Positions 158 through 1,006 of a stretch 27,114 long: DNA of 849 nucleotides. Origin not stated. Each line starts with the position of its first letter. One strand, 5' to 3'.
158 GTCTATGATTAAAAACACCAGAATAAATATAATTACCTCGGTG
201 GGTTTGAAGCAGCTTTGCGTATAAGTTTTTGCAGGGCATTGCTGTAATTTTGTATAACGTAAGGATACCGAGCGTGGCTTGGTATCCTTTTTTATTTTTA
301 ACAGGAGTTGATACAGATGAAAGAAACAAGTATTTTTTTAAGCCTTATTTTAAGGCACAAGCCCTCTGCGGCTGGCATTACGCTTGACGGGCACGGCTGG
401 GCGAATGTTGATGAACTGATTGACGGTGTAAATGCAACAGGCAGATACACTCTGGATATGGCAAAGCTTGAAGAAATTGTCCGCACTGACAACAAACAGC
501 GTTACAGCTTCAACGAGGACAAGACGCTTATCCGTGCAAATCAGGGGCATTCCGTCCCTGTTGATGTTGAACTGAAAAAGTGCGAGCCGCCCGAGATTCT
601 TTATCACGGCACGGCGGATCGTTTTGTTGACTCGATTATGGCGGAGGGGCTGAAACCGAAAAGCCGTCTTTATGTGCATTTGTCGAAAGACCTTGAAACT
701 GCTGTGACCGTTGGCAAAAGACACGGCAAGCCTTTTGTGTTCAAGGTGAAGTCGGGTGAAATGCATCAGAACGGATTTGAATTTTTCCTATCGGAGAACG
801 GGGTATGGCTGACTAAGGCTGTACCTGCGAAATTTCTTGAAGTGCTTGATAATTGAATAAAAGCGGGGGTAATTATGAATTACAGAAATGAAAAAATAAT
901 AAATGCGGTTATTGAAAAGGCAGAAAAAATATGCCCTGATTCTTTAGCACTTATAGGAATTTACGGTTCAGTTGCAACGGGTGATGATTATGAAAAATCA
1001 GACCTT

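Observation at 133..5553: KptA/Tpt1 embedded in an operon with a minimal ligase, two phosphoesterases, a nucleotidyltransferase and an ATP-grasp enzyme: candidate RNA end-healing/sealing (or conflict) system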

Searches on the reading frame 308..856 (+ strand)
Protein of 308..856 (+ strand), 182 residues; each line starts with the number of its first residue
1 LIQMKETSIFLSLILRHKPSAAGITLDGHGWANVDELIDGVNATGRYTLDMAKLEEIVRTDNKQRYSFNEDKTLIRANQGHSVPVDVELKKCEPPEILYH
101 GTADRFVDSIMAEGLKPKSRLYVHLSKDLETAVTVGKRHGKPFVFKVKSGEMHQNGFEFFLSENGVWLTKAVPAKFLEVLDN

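Call 3: search_protein_families(library=pfam, proteins=[window:308-856:+], max_evalue=0.01)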
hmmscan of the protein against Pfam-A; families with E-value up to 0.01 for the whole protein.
window:308-856:+ (182 aa): 2 families
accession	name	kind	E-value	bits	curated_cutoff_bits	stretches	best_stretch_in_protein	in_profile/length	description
PF01885.22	PTS_2-RNA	-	1.2e-47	162.6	26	1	6-170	5-176/177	RNA 2'-phosphotransferase, Tpt1 / KptA family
PF00644.27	PARP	-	0.0015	18.5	26.7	1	44-118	18-72/199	Poly(ADP-ribose) polymerase catalytic domain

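Call 5: search_protein_families(library=ncbifam, proteins=[window:308-856:+], max_evalue=0.01)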
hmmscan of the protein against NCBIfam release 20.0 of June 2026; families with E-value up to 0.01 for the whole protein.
window:308-856:+ (182 aa): 4 families
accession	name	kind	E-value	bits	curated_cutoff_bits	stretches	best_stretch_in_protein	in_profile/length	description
NF002014.0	PRK00819.1-4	equivalog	6.4e-75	251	239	1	5-179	7-180/182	RNA 2'-phosphotransferase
NF002012.0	PRK00819.1-1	equivalog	2.7e-49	167.4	233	1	4-178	9-183/184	RNA 2'-phosphotransferase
NF002013.0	PRK00819.1-2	equivalog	2.1e-48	164.3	231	1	5-177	8-178/183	RNA 2'-phosphotransferase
NF002015.0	PRK00819.1-5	equivalog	1.5e-34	119.4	279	1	9-180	39-207/210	RNA 2'-phosphotransferase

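Call 6: search_protein_families(library=phrogs, proteins=[window:308-856:+], max_evalue=0.001)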
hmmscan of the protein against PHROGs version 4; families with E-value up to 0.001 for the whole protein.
window:308-856:+ (182 aa): 1 family
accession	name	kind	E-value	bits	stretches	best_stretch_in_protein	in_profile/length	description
phrog_5470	-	DNA, RNA and nucleotide metabolism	8.7e-77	257.7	1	3-181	5-182/183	RNA 2'-phosphotransferase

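Call 7: search_protein_families(library=padloc, proteins=[window:308-856:+], max_evalue=0.001)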
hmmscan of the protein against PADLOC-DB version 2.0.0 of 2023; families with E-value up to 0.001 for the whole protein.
window:308-856:+ (182 aa): 0 families

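Call 34: search_dna_similar(query=window:308-856:+, collection=phages, mode=protein, max_rows=30, rows=spread)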
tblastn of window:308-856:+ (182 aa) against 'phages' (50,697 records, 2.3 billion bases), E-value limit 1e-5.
Records with a match: 98; places in all: 98; records where one place covers at least 80% of the query: 97.
Best place of each record, by identity: <60% 98.
By first word of the organism name: Erwinia 61; Dickeya 8; Klebsiella 7; Serratia 6; Clostridioides 4; Bacillus 3; Clostridium 2; Listeria 2; Peptoclostridium 1; Yersinia 1; and 3 more.
By host as written in the record: Erwinia amylovora 53; Klebsiella pneumoniae 9; Dickeya solani MK10 6; Clostridioides difficile 3; - 3; Clostridium difficile 2; Erwinia amylovora strain Ea29-7 2; Erwinia amylovora strain phiEa100 ATCC 29780 2; and 13 more.
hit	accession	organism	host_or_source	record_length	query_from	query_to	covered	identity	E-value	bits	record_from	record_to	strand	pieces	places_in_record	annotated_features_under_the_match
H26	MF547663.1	Clostridioides phage LIBA2945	Clostridioides difficile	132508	1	181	99%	57.5%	4e-70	235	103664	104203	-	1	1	RNA 2'-phosphotransferase-like protein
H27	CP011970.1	Peptoclostridium phage phiCDIF1296T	Peptoclostridium difficile strain ...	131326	1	181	99%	55.8%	7e-68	229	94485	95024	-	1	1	putative RNA 2'-phosphotransferase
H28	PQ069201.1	Bacillus phage C30-3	Bacillus sp. C30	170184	8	177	93%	57.6%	6e-59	203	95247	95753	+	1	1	record has no annotation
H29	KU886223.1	Erwinia phage vB_EamM_Simmy50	Erwinia amylovora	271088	8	181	96%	43.5%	3e-39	147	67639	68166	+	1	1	putative RNA2'-phosphotransferase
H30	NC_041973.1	Erwinia phage vB_EamM_RAY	Erwinia amylovora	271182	8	181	96%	43.5%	3e-39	147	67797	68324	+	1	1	RNA 2'-phosphotransferase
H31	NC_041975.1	Erwinia phage vB_EamM_Special G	Erwinia amylovora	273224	8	181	96%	43.5%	3e-39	147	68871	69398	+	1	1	85: RNA 2'-phosphotransferase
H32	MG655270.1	Erwinia phage vB_EamM_Mortimer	Erwinia amylovora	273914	8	181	96%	43.5%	4e-39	146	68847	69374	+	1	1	putative RNA2'-phosphotansferase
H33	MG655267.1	Erwinia phage vB_EamM_Bosolaphorus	Erwinia amylovora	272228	8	181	96%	42.9%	1e-38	145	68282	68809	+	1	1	putative RNA2'-phosphotansferase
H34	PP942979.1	Erwinia phage phB78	Erwinia amylovora Ea102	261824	5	180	97%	41.8%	2e-39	147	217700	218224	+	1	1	RNA 2'-phosphotransferase | hypothetical protein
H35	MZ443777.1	Erwinia phage pEa_SNUABM_17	Erwinia amylovora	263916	5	182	98%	40.8%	1e-37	142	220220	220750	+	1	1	hypothetical protein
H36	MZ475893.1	Erwinia phage pEa_SNUABM_45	Erwinia amylovora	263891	2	181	99%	39.9%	3e-32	127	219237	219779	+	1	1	hypothetical protein (x2)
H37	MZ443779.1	Erwinia phage pEa_SNUABM_33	Erwinia amylovora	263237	5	180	97%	40.7%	2e-37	142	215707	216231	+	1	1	hypothetical protein (x2)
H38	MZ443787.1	Erwinia phage pEa_SNUABM_39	Erwinia amylovora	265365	5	180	97%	40.7%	8e-37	140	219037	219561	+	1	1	hypothetical protein (x2)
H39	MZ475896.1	Erwinia phage pEa_SNUABM_7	Erwinia amylovora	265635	2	181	99%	39.3%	3e-32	127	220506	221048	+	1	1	hypothetical protein (x2)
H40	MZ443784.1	Erwinia phage pEa_SNUABM_18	Erwinia amylovora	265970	5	180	97%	40.1%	2e-37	142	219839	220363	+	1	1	hypothetical protein (x2)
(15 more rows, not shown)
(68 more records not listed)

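Call 35: get_annotated_region(hit=H26, flank=6000)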
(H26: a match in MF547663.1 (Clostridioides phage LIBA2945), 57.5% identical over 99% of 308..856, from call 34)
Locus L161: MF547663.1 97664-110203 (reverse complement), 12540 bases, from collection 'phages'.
description: Clostridioides phage LIBA2945, complete genome.
organism: Clostridioides phage LIBA2945 (NCBI taxid 2069615)
taxonomy: Viruses; Duplodnaviria; Heunggongvirae; Uroviricota; Caudoviricetes
host: Clostridioides difficile; source: hospital; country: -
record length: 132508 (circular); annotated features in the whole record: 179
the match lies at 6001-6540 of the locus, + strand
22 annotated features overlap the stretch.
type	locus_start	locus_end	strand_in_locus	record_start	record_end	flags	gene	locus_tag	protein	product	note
CDS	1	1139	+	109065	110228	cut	-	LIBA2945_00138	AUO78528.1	transposase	-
CDS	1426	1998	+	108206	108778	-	-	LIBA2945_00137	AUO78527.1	hypothetical protein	-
CDS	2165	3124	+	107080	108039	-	xerC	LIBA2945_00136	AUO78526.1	site-specific tyrosine recombinase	XerC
CDS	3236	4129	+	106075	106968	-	-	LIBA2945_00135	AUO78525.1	hypothetical protein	-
CDS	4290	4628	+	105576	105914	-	-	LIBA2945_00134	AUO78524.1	hypothetical protein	-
CDS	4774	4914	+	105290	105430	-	-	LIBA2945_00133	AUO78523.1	hypothetical protein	-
CDS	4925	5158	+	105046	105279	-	-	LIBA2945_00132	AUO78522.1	hypothetical protein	-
CDS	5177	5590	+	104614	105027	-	-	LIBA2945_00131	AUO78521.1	YopX protein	-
CDS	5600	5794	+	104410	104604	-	-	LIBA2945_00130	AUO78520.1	hypothetical protein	-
CDS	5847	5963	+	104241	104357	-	-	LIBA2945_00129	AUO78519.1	hypothetical protein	-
CDS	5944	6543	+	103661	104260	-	-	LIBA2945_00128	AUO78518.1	RNA 2'-phosphotransferase-like protein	-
CDS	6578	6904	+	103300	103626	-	-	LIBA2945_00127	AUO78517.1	hypothetical protein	-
CDS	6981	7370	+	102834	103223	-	-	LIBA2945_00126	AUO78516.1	hypothetical protein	-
CDS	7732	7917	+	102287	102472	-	-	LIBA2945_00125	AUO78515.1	hypothetical protein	-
CDS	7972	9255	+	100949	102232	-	ligA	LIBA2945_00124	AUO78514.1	DNA ligase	-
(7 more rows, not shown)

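Call 47: find_related_loci(query=window:308-856:+, collection=viral_contigs, flank=8000)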
Query window:308-856:+ (182 aa) in viral_contigs; peptide patterns used: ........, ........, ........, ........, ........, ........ (x = any residue, [..] = any of these).
51 stretches matched a pattern; 36 encode a relative of the query (tblastn E <= 1e-3); 36 distinct loci.
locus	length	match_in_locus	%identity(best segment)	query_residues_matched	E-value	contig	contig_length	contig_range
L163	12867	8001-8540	71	1-181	1e-86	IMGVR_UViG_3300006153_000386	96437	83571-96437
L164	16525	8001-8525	66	2-178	3e-77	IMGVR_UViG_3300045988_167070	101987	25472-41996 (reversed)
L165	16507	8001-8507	65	8-177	1e-75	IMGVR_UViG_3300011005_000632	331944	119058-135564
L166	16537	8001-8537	62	2-181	3e-74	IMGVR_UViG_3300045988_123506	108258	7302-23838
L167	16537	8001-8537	62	2-181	3e-74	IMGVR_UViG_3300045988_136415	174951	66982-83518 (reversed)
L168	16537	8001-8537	62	2-181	3e-74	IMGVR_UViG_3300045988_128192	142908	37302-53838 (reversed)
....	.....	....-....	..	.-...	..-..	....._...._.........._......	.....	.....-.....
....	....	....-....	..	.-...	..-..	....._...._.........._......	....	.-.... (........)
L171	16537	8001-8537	62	2-181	3e-74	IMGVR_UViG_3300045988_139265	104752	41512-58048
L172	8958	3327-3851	62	2-178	1e-72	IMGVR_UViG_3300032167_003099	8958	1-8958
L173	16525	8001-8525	62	2-178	1e-72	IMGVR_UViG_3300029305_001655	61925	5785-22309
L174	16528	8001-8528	63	2-178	3e-72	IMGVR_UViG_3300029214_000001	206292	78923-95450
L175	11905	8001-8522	61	2-177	1e-71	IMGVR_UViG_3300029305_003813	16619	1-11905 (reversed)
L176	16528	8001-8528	62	2-178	5e-71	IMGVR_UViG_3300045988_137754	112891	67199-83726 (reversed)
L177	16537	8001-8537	59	1-180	5e-71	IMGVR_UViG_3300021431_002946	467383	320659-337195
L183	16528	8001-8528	61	2-178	2e-70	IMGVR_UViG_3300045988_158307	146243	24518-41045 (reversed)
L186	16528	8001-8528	62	2-178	5e-70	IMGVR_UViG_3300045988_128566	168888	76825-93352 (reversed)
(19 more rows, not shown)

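Call 61: search_solved_structures(query=window:308-856:+, max_evalue=1e-10, show_alignments=1)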
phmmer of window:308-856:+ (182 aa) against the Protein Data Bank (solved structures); distinct sequences matched with E-value up to 1e-10: 12.
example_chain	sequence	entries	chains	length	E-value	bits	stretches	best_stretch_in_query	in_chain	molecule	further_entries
7kw8_A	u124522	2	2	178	4.6e-51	176.3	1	4-179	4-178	tRNA 2'-phosphotransferase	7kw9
6ede_A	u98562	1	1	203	2.2e-35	125.2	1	9-177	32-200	Probable RNA 2'-phosphotransferase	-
6e3a_A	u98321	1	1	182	2.8e-35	124.9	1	9-177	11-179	Probable RNA 2'-phosphotransferase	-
9ld4_A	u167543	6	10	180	5.1e-26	94.7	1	5-175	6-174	Probable RNA 2'-phosphotransferase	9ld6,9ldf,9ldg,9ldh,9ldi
1wfx_A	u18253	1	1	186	2.5e-25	92.5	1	10-144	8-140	Probable RNA 2'-phosphotransferase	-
8tfi_A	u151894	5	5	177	2.7e-25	92.4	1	8-175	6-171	Probable RNA 2'-phosphotransferase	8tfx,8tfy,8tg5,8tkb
8tg3_A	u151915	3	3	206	3.2e-25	92.1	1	10-144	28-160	Probable RNA 2'-phosphotransferase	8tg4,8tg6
9ldc_A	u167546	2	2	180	3.2e-25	92.1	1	5-175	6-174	Probable RNA 2'-phosphotransferase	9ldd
9ld3_A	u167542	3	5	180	3.6e-25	92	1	5-175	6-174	Probable RNA 2'-phosphotransferase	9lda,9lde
8tfz_A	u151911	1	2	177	2.6e-24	89.2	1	8-175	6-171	Probable RNA 2'-phosphotransferase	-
7yw2_A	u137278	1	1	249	3.4e-11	46.5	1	8-173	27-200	tRNA 2'-phosphotransferase 1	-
7yw3_A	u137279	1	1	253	8.8e-11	45.1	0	8-171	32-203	tRNA 2'-phosphotransferase 1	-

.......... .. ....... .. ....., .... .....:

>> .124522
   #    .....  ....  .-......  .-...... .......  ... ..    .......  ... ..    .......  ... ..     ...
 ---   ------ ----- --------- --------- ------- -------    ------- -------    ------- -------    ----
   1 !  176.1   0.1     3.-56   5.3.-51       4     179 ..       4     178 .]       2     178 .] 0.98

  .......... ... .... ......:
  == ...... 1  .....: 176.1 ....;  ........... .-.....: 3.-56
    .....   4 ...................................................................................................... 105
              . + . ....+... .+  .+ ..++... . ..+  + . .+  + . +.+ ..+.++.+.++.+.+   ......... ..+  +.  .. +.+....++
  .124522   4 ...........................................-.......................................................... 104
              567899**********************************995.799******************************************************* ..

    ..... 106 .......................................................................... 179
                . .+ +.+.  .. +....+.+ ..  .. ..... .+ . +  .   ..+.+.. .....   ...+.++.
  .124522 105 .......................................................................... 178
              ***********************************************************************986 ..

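Call 100: search_protein_families(library=pfam, proteins=[L186:9865-10236:+, L183:12308-13810:+], max_evalue=0.001)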
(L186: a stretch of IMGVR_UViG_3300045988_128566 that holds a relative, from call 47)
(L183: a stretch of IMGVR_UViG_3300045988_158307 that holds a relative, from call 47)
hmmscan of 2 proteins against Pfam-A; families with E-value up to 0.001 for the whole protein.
L186:9865-10236:+ (123 aa): 1 family
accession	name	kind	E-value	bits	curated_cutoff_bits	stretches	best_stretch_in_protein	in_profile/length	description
PF02452.23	PemK_toxin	-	1.5e-36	125.4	23.1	1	9-116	1-109/109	PemK-like, MazF-like toxin of type II toxin-antitoxin system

L183:12308-13810:+ (500 aa): 1 family
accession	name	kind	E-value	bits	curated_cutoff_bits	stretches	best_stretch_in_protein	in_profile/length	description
PF03235.19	GmrSD_N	-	1e-11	45.8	33.2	1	30-164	17-153/199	GmrSD restriction endonuclease, N-terminal domain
